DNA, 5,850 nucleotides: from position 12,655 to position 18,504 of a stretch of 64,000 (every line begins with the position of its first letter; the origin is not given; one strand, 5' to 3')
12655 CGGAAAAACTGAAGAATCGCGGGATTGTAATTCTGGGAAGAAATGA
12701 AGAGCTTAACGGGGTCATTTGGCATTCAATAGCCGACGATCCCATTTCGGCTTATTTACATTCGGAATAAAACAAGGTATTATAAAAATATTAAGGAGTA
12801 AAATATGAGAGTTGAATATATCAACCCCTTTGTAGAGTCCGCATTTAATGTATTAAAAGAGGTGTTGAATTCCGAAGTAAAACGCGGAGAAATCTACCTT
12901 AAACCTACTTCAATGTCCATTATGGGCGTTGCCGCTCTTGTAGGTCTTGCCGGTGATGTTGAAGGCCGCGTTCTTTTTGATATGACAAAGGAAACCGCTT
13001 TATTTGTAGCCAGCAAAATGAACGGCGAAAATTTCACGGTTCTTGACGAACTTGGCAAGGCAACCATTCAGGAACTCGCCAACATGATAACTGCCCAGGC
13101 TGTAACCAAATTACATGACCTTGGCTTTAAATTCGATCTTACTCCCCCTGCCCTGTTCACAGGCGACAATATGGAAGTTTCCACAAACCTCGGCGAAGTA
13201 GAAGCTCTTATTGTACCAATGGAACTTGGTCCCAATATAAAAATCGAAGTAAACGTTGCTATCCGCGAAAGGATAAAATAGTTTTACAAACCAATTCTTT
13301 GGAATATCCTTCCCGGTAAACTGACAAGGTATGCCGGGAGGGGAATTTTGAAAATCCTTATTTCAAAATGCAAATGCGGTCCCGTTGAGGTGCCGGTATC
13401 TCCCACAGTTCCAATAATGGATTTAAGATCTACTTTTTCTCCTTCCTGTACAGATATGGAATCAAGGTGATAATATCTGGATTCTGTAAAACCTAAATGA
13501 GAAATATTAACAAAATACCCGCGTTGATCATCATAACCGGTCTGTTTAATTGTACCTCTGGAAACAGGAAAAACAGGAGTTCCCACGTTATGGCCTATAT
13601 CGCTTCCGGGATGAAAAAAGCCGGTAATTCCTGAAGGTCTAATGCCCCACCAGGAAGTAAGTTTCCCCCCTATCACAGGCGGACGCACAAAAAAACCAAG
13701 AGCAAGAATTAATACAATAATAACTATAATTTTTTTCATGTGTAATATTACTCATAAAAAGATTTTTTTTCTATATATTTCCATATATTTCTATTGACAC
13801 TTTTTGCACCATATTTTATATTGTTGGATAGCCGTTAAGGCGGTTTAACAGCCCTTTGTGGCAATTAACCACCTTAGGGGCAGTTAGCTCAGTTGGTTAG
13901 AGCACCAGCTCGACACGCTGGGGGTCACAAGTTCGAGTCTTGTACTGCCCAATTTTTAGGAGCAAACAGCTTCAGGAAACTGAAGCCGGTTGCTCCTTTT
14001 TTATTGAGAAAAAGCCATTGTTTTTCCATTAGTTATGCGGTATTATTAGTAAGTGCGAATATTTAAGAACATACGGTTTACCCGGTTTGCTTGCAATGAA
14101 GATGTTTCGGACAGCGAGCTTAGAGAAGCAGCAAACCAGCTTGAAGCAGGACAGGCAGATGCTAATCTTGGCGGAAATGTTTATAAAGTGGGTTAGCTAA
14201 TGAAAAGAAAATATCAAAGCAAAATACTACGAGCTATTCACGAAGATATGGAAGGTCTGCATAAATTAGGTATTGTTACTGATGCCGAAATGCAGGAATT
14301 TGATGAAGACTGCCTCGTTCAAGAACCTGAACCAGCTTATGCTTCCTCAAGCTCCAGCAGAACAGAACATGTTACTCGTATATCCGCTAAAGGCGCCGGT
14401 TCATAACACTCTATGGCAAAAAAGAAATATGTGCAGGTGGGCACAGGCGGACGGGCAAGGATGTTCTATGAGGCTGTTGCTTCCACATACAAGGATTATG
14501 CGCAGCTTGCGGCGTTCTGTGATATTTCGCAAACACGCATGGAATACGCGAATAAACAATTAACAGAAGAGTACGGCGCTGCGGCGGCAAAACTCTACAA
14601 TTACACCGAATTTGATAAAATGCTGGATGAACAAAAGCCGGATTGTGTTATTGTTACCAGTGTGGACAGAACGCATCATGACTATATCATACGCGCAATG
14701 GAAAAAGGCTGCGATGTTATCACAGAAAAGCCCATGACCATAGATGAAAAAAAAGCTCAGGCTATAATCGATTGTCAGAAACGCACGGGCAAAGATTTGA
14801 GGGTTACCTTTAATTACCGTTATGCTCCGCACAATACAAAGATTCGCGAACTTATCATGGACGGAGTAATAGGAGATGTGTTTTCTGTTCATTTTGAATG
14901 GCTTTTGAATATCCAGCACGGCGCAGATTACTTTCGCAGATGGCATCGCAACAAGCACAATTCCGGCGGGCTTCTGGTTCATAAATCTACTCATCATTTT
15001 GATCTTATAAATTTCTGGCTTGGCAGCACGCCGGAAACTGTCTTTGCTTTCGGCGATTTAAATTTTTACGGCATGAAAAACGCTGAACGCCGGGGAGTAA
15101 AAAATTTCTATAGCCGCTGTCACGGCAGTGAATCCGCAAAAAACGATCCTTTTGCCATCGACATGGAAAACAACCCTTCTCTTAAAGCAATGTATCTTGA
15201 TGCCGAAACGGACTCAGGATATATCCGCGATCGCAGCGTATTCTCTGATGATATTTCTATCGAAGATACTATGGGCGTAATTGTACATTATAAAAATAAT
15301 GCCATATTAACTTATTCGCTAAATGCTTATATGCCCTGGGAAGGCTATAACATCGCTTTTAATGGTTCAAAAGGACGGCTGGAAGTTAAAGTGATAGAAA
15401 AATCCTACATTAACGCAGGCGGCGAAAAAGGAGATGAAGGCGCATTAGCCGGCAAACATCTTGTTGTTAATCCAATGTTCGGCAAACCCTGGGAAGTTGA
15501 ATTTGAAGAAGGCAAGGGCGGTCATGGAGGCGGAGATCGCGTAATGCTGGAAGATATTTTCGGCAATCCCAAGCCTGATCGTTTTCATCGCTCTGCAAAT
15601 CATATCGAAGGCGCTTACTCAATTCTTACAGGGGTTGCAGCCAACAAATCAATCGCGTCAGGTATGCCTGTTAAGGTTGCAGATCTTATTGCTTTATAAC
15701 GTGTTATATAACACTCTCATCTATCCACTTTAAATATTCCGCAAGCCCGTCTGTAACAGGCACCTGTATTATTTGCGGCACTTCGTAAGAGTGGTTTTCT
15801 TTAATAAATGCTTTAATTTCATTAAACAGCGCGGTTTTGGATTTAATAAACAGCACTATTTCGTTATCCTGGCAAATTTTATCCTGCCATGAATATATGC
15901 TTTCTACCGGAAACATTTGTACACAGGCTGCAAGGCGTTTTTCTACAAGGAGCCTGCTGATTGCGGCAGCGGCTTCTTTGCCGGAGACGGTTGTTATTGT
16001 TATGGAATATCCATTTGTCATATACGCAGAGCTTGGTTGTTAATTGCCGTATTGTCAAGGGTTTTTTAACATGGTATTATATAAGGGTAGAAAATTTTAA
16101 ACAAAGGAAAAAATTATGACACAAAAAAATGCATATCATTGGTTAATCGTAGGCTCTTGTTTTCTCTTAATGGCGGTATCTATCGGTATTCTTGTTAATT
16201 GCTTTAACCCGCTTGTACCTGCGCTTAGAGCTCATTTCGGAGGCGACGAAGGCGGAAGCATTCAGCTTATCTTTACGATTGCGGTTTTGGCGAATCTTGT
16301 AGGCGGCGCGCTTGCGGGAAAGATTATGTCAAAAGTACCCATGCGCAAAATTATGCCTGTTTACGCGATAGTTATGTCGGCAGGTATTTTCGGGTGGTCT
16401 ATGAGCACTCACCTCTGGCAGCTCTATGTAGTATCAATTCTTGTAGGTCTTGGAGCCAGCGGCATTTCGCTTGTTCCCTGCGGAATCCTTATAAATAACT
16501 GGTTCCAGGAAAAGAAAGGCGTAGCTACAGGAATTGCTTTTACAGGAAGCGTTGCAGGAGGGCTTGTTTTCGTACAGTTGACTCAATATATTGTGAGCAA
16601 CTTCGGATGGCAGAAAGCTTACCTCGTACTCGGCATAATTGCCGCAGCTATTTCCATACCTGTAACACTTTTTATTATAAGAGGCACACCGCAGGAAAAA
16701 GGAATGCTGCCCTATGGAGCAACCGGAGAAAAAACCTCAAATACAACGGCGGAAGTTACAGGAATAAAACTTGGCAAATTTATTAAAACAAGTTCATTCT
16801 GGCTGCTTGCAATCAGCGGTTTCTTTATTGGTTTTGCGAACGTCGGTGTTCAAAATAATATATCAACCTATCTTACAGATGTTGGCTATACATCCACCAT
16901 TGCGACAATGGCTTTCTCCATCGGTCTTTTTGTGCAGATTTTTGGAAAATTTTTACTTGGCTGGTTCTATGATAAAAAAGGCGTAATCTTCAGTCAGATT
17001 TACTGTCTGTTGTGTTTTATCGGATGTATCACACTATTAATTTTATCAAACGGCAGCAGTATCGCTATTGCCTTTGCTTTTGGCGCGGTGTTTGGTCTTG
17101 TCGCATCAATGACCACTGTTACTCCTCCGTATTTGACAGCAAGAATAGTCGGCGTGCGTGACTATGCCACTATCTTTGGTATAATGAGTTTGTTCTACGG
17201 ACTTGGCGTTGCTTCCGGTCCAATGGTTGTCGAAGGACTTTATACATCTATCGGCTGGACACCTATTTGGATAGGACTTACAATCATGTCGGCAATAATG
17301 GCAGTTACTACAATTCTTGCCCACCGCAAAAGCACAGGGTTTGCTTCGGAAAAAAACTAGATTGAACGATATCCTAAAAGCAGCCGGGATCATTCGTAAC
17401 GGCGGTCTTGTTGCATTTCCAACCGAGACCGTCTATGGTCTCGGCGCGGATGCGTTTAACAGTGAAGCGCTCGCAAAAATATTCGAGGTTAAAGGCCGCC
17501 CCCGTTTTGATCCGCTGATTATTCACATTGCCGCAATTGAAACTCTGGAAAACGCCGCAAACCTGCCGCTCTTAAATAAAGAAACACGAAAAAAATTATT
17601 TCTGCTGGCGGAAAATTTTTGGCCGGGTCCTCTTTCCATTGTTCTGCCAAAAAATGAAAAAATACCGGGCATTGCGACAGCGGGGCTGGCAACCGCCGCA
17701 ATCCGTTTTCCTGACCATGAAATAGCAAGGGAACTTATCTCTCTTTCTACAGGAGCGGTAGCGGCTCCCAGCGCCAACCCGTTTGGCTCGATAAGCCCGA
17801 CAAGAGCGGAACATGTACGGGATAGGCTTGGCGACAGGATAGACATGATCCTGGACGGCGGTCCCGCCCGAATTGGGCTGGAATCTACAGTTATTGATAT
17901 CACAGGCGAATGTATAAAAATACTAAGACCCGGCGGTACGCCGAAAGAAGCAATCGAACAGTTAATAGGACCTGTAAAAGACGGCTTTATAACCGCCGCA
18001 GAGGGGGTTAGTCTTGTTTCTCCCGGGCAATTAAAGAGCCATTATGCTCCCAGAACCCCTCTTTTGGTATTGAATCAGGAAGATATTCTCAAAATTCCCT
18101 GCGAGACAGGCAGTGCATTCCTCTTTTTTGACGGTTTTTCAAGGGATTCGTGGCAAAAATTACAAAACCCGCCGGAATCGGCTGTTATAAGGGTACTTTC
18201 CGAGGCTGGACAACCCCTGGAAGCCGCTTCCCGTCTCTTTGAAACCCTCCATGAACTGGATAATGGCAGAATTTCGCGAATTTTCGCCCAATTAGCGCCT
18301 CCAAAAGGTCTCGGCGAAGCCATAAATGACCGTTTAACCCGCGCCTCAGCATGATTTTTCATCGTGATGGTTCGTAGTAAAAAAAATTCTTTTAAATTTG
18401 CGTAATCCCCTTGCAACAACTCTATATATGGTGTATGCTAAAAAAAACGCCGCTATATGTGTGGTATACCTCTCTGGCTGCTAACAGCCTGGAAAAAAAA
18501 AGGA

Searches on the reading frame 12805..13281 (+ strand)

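Call 85: search_protein_families(library=pfam, proteins=[window:12805-13281:+], max_evalue=0.00001)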
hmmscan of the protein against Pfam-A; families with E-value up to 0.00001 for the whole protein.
window:12805-13281:+ (158 aa): 2 families
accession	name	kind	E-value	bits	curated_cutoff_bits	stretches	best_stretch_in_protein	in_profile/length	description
PF13690.11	CheX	-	3.2e-17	62.8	27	1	42-131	1-86/94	Chemotaxis phosphatase CheX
PF04509.17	CheC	-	1.4e-11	44.6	22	1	84-117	2-36/38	CheC-like family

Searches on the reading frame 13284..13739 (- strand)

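Call 85: search_protein_families(library=pfam, proteins=[window:13284-13739:-], max_evalue=0.00001)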
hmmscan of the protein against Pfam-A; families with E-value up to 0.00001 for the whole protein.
window:13284-13739:- (151 aa): 1 family
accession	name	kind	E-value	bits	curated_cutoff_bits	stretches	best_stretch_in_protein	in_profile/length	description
PF01551.29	Peptidase_M23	-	1.3e-23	83.4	28.7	1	42-129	2-89/96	Peptidase family M23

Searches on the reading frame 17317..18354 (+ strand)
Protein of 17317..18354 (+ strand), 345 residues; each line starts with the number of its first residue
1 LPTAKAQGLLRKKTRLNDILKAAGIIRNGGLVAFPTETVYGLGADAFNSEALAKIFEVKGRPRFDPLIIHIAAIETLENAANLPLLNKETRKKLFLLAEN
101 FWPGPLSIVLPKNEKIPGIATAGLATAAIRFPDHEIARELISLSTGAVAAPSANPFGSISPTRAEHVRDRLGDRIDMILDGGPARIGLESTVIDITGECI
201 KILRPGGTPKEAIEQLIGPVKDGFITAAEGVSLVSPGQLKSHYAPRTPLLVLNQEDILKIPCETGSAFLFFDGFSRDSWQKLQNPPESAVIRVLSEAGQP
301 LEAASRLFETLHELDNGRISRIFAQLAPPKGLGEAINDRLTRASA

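Call 66: search_protein_families(library=pfam, proteins=[window:17317-18354:+], max_evalue=0.00001)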
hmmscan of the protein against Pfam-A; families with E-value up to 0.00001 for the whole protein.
window:17317-18354:+ (345 aa): 2 families
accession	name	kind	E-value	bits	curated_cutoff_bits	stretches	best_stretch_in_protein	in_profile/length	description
PF01300.24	Sua5_yciO_yrdC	-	1.3e-54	184.8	25.1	1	25-206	2-178/178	Telomere recombination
PF03481.19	Sua5_C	-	1.1e-19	71.8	22.9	1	210-345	3-136/136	Threonylcarbamoyl-AMP synthase, C-terminal domain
